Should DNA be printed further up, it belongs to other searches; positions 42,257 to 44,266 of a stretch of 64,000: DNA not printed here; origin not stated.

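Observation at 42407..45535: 1042-aa HD-phosphohydrolase + GHKL ATPase fusion with compositionally foreign C-terminal half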

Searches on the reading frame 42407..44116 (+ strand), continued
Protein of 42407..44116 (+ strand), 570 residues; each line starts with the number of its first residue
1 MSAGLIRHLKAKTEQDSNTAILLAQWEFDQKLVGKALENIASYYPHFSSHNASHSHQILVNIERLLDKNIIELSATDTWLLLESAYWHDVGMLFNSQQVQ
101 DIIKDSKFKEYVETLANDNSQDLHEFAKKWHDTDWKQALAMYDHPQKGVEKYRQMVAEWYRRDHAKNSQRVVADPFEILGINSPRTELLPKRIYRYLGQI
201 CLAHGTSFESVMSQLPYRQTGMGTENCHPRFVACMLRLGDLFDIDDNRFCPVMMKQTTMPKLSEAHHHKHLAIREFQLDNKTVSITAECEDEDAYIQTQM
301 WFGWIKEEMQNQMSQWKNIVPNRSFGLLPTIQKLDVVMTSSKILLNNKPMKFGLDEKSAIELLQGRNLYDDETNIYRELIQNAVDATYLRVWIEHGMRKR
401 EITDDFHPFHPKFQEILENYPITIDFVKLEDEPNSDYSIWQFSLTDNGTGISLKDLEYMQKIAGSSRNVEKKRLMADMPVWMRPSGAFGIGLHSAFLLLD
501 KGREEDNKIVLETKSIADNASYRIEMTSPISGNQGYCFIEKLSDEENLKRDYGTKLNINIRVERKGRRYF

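Call 92: find_homologous_proteins(query=A4, max_evalue=0.001)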
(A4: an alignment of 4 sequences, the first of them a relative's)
Query A4 (4 sequences) (969 aa, profile of the alignment): 1077 proteins with E <= 0.001 among 8000 candidates; the best 120 are listed.
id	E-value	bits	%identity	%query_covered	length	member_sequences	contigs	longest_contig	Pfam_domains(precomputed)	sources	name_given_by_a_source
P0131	0.0e+0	1420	100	100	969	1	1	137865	PF24391.2,PF13589.13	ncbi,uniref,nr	ncbi:HD domain-containing protein [Hymenobacter cellulosilyticus]|uniref:ATP-binding protein n=1 Tax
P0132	2.6e-290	984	61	99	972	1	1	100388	PF24391.2,PF13589.13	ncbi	ncbi:hypothetical protein GCM10027346_41470 [Hymenobacter seoulensis]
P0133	1.5e-280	951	59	99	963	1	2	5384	PF24391.2,PF13589.13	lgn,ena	-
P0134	1.4e-272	925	56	99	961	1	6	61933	PF24391.2,PF13589.13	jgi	jgi:hypothetical protein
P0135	9.4e-272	922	55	100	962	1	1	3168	PF24391.2,PF13589.13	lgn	-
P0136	2.3e-268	911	57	99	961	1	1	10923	PF24391.2,PF13589.13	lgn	-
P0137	7.9e-268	909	57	99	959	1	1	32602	PF24391.2,PF13589.13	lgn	-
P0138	2.2e-265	901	57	99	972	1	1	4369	PF24391.2,PF13589.13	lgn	-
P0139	2.8e-263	894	55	99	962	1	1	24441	PF24391.2,PF13589.13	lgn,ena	-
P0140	8.9e-262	889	54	99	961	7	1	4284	PF24391.2,PF13589.13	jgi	-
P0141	6.7e-261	886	54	100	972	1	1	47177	PF24391.2,PF13589.13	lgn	-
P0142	1.1e-260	886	55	99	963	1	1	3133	PF24391.2,PF13589.13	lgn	-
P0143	1.2e-260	886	54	99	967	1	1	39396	PF24391.2,PF13589.13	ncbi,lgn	-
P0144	1.5e-260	885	54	99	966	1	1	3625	PF24391.2,PF13589.13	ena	-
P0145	7.5e-260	883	54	99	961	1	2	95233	PF24391.2,PF13589.13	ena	-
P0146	8.1e-260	883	55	99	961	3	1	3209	PF24391.2,PF13589.13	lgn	-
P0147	2.3e-259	881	55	99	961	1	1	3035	PF24391.2,PF13589.13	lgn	-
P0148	3.3e-259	881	54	100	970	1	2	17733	PF24391.2,PF13589.13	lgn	-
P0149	1.0e-258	879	53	99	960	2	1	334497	PF24391.2,PF13589.13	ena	-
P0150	1.7e-258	878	54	99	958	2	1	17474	PF24391.2,PF13589.13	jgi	-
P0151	1.7e-258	878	55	99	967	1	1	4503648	PF24391.2,PF13589.13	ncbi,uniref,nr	ncbi:HD domain-containing protein [Flavobacterium limnophilum]|uniref:HD domain-containing protein n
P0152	3.5e-258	877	55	99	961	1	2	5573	PF24391.2,PF13589.13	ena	-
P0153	1.1e-257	876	51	100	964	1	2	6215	PF24391.2,PF13589.13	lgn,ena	-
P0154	1.3e-257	876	54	99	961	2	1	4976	PF24391.2,PF13589.13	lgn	-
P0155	1.6e-257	875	56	99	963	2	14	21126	PF24391.2,PF13589.13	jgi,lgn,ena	jgi:hypothetical protein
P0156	2.4e-257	875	53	99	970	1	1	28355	PF24391.2,PF13589.13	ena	-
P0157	2.4e-257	875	54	100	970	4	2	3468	PF24391.2,PF13589.13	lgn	-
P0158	1.4e-256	872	55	99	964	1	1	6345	PF24391.2,PF13589.13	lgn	-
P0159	1.5e-256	872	54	99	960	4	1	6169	PF24391.2,PF13589.13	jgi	jgi:hypothetical protein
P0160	4.0e-256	871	54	99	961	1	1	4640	PF24391.2,PF13589.13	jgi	-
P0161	6.3e-256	870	53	99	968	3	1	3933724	PF24391.2,PF13589.13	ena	-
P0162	1.7e-255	869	53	99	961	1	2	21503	PF24391.2,PF13589.13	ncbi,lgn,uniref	ncbi:ATP-binding protein [Labilibaculum sp.]|uniref:HD domain-containing protein n=1 Tax=Labilibacul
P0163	1.7e-254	865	51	99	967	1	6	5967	PF24391.2,PF13589.13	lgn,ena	-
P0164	4.2e-254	864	54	99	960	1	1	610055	PF24391.2,PF13589.13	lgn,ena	-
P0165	1.3e-253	862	54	99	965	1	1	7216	PF24391.2,PF13589.13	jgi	jgi:hypothetical protein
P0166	4.4e-252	857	55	99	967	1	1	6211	PF24391.2,PF13589.13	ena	-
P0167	5.9e-252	857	54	99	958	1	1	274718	PF24391.2,PF13589.13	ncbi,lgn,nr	ncbi:MAG: ATP-binding protein [Flavipsychrobacter sp.]|nr:ATP-binding protein [Flavipsychrobacter sp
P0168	1.5e-251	855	53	100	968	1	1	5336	PF24391.2,PF13589.13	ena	-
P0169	2.6e-251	855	53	99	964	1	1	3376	PF24391.2,PF13589.13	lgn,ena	-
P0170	5.5e-251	854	53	99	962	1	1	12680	PF24391.2,PF13589.13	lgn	-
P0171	5.7e-251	854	53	99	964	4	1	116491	PF24391.2,PF13589.13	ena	-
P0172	9.4e-251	853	50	100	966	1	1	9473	PF24391.2,PF13589.13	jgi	jgi:Histidine kinase-, DNA gyrase B-, and HSP90-like ATPase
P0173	3.9e-249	847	53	99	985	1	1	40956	PF24391.2,PF13589.13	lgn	-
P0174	9.1e-249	846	52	99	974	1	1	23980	PF24391.2,PF13589.13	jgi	jgi:hypothetical protein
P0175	2.1e-248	845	53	99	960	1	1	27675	PF24391.2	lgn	-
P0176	1.4e-247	842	54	99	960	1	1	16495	PF24391.2,PF13589.13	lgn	-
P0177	2.0e-247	842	53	100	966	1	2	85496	PF24391.2,PF13589.13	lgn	-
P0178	1.7e-245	835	53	98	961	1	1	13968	PF24391.2,PF13589.13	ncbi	ncbi:MAG: ATP-binding protein [Bacteroidia bacterium]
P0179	5.9e-245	834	52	99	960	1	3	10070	PF24391.2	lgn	-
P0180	6.5e-245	834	52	99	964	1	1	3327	PF24391.2,PF13589.13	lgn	-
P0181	6.8e-245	833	52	99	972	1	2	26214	PF24391.2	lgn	-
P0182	8.2e-245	833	52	99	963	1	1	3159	PF24391.2,PF13589.13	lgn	-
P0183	8.9e-245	833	52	99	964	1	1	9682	PF24391.2,PF13589.13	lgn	-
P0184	1.0e-244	833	60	79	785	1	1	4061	PF24391.2,PF13589.13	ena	-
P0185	3.0e-244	831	53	99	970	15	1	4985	PF24391.2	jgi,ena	jgi:hypothetical protein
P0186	4.0e-244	831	52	99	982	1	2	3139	PF24391.2,PF13589.13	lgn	-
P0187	1.1e-243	829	52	99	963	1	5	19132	PF24391.2,PF13589.13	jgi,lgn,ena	-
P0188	1.9e-243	829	52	99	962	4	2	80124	PF24391.2,PF13589.13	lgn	-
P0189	2.7e-243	828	52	99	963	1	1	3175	PF24391.2,PF13589.13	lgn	-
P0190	3.5e-243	828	52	99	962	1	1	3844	PF24391.2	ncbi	-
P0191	4.2e-243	828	52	99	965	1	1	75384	PF24391.2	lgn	-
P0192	3.5e-242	824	51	99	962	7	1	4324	PF24391.2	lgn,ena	-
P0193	3.9e-242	824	52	99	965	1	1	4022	PF24391.2,PF13589.13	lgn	-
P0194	8.0e-242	823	52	99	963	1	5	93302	PF24391.2,PF13589.13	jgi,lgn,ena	-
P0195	1.7e-241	822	51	99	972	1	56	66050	PF24391.2,PF13589.13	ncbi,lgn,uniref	ncbi:ATP-binding protein [Kaistella sp.]|uniref:HD domain-containing protein n=1 Tax=Kaistella sp. T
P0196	2.6e-241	822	52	99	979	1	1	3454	PF24391.2,PF13589.13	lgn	-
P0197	2.9e-241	821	52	99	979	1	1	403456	PF24391.2,PF13589.13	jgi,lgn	jgi:hypothetical protein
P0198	3.8e-241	821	51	99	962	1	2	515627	PF24391.2,PF13589.13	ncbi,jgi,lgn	-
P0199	3.9e-241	821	51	99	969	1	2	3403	PF24391.2,PF13589.13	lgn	-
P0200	4.2e-241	821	52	99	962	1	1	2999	PF24391.2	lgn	-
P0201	1.5e-240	819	51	99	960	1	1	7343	PF24391.2,PF13589.13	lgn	-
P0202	1.5e-240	819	51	99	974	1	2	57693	PF24391.2,PF13589.13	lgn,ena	-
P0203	1.9e-240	819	53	99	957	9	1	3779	PF24391.2,PF13589.13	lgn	-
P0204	2.0e-240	819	53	99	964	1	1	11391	PF24391.2,PF13589.13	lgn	-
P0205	2.8e-240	818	51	99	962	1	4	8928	PF24391.2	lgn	-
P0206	5.4e-240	817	52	99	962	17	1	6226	PF24391.2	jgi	-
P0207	5.8e-240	817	52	99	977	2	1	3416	PF24391.2,PF13589.13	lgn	-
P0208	1.1e-239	816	52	99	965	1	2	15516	PF24391.2,PF13589.13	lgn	-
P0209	1.1e-239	816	51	100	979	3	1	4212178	PF24391.2,PF13589.13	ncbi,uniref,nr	ncbi:ATP-binding protein [Chryseobacterium sp. JJR-5R]|uniref:HD domain-containing protein n=1 Tax=C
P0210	1.2e-239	816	52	98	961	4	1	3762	PF24391.2,PF13589.13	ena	-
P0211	1.5e-239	816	52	99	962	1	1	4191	PF24391.2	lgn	-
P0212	2.4e-239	815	52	99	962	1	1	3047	PF24391.2,PF13589.13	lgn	-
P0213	4.6e-239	814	52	99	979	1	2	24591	PF24391.2,PF13589.13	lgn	-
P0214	6.5e-239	814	52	99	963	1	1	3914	PF24391.2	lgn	-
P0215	7.0e-239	814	52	99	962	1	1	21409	PF24391.2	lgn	-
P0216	8.1e-239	813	52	99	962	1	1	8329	PF24391.2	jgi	jgi:hypothetical protein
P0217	1.3e-238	813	51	100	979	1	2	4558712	PF24391.2,PF13589.13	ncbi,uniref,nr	ncbi:hypothetical protein EG349_06105 [Chryseobacterium shandongense]|uniref:HD-CE domain-containing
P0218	1.5e-238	812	52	98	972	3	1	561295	PF24391.2,PF13589.13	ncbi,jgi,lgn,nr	ncbi:MAG: ATP-binding protein [Flavobacteriaceae bacterium]|jgi:hypothetical protein|nr:ATP-binding 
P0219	1.6e-238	812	51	99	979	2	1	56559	PF24391.2,PF13589.13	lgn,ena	-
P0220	2.0e-238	812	48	99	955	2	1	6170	PF24391.2,PF13589.13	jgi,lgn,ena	-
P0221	2.4e-238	812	33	73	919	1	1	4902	PF24391.2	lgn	-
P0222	2.6e-238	812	51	100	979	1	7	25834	PF24391.2,PF13589.13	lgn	-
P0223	2.9e-238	812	52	99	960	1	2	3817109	PF24391.2,PF13589.13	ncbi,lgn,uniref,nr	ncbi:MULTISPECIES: HD domain-containing protein [unclassified Flavobacterium]|uniref:HD domain-conta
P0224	3.3e-238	811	52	99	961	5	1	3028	PF24391.2,PF13589.13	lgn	-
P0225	3.7e-238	811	51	98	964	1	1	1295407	PF24391.2,PF13589.13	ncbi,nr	ncbi:MAG: ATP-binding protein [Taibaiella sp.]|nr:ATP-binding protein [Taibaiella sp.]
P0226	8.7e-238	810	52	99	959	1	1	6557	PF24391.2,PF13589.13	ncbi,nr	ncbi:MAG: ATP-binding protein [bacterium]|nr:ATP-binding protein [bacterium]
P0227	9.1e-238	810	51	99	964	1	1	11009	PF24391.2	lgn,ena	-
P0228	1.7e-237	809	51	99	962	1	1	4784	PF24391.2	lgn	-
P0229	4.7e-237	808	48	99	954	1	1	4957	PF24391.2,PF13589.13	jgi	jgi:hypothetical protein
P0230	5.6e-237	807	48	99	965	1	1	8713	PF24391.2,PF13589.13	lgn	-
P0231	1.1e-236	806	49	98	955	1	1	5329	PF24391.2,PF13589.13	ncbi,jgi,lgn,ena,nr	ncbi:MAG: ATP-binding protein [Paludibacter sp.]|nr:ATP-binding protein [Paludibacter sp.]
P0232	2.3e-236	805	51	99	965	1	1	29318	PF24391.2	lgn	-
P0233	2.8e-236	805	51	99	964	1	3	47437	PF24391.2,PF13589.13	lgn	-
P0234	4.2e-236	804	51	99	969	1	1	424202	PF24391.2,PF13589.13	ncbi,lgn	-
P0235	6.9e-236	804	51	100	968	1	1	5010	PF24391.2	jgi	jgi:hypothetical protein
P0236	7.5e-236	804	51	99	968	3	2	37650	PF24391.2,PF13589.13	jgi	-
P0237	2.7e-235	802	51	99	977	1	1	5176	PF24391.2,PF13589.13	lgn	-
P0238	2.8e-235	802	49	99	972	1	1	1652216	PF24391.2,PF13589.13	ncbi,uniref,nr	ncbi:ATP-binding protein [Emticicia sp. BO119]|uniref:HD domain-containing protein n=1 Tax=Emticicia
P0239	5.4e-235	801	51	99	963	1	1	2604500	PF24391.2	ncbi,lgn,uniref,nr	ncbi:HD domain-containing protein [Draconibacterium sediminis]|uniref:HD-CE domain-containing protei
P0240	6.8e-235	800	52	99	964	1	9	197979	PF24391.2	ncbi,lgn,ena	ncbi:MAG: ATP-binding protein [Cyclobacteriaceae bacterium]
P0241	1.0e-234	800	48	98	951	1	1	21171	PF24391.2,PF13589.13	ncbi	ncbi:MAG: ATP-binding protein [Bacteroidales bacterium]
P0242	2.4e-234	799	51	99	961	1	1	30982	PF24391.2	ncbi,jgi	-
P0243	1.5e-233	796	48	99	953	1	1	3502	PF24391.2,PF13589.13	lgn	-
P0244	3.5e-233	795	50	99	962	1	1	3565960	PF24391.2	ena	-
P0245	3.7e-233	795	47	99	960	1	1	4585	PF24391.2,PF13589.13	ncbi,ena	-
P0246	3.7e-233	795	51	98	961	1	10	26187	PF24391.2,PF13589.13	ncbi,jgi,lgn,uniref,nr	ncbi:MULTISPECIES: HD domain-containing protein [unclassified Empedobacter]|uniref:HD domain-contain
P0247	5.8e-233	794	48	99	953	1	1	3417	PF24391.2,PF13589.13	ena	-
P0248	6.9e-233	794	48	99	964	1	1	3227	PF24391.2,PF13589.13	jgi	-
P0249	7.7e-233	794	49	99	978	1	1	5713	PF24391.2,PF13589.13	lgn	-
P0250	2.2e-232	792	48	98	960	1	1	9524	PF24391.2,PF13589.13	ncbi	-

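Call 94: find_encoding_contigs(protein=P0151, flank=10000, max_places=1)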
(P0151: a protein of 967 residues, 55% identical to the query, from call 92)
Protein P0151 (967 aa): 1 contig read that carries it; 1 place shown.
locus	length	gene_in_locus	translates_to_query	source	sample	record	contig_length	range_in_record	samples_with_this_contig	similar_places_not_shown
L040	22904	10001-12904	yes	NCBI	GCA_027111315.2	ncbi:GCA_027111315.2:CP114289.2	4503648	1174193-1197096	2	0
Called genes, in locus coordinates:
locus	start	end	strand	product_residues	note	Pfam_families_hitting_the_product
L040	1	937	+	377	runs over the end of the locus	PF00926:DHBP_synthase, PF00925:GTP_cyclohydro2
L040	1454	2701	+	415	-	PF17293:Arm-DNA-bind_5, PF13102:Phage_int_SAM_5, PF00589:Phage_integrase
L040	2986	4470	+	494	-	-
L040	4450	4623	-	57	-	-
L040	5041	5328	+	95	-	PF12728:HTH_17 (weak)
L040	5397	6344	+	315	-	-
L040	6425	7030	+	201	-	-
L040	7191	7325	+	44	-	-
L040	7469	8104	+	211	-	-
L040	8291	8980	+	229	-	-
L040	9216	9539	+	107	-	-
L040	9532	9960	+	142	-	-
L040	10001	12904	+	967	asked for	PF24391:HD-CE, PF13589:HATPase_c_3 (weak)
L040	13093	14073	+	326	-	PF18864:AbiTii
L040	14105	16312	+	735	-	PF20720:nSTAND3, PF13401:AAA_22 (faint)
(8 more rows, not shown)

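Call 95: find_encoding_contigs(protein=P0217, flank=10000, max_places=1)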
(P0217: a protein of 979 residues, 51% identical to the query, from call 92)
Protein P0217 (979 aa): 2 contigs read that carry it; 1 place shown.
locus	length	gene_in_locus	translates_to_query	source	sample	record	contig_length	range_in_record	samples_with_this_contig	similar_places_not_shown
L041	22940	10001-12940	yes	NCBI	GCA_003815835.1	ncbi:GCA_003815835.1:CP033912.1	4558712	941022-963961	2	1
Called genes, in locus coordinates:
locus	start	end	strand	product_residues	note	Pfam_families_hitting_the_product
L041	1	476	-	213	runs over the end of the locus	-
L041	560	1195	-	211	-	PF04264:YceI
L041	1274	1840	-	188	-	PF04264:YceI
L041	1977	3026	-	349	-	PF02685:Glucokinase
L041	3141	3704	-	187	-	-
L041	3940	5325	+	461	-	PF08811:DUF1800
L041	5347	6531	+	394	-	PF07394:DUF1501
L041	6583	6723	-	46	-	-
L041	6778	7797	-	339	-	PF13280:WYL, PF25583:WCX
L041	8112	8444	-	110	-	PF08888:HopJ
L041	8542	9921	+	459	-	PF01139:RtcB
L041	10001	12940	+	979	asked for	PF24391:HD-CE, PF13589:HATPase_c_3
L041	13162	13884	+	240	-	-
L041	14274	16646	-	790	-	PF26766:Choice_anch_L, PF19081:Ig_7 (faint), PF26689:FIDD, PF13585:CHU_C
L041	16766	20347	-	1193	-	PF19081:Ig_7 (faint), PF26766:Choice_anch_L, PF00801:PKD (faint), PF18911:PKD_4 (faint), PF26689:FIDD, PF13585:CHU_C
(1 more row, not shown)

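Call 96: find_encoding_contigs(protein=P0239, flank=10000, max_places=1)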
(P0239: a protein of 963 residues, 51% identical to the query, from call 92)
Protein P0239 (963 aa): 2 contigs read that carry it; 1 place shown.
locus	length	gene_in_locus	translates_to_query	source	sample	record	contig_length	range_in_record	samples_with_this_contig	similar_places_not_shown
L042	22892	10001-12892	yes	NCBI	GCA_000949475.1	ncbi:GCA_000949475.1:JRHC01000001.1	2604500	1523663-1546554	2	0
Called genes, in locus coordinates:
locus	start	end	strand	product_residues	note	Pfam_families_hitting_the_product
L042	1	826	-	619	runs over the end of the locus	PF12969:DUF3857, PF01841:Transglut_core (weak)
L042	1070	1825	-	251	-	PF13852:DUF4197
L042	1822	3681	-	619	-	PF08497:Radical_SAM_N, PF04055:Radical_SAM (weak), PF11842:DUF3362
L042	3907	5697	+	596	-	PF19576:Acyltransf_2, PF13444:Acetyltransf_5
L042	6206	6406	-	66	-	PF09962:DUF2196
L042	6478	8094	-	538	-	PF00005:ABC_tran, PF02463:SMC_N (faint), PF13304:AAA_21 (faint), PF12848:ABC_tran_Xtn, PF00005:ABC_tran (weak)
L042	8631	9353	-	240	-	PF19775:DUF6261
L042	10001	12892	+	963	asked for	PF24391:HD-CE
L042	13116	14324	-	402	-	PF00291:PALP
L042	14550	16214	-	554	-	PF00501:AMP-binding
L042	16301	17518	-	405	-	PF02547:Queuosine_synth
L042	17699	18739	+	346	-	PF09640:DUF2027, PF01713:Smr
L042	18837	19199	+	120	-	PF05635:23S_rRNA_IVP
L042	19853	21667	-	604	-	PF18370:RGI_lyase, PF13517:FG-GAP_3 (faint), PF25292:Beta-prop_CGLA (faint), PF01839:FG-GAP (faint), PF21348:RGL11_C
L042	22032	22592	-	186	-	PF22741:PTP-NADK, PF22784:PTP-SAK (weak), PF04273:BLH_phosphatase (weak), PF00782:DSPc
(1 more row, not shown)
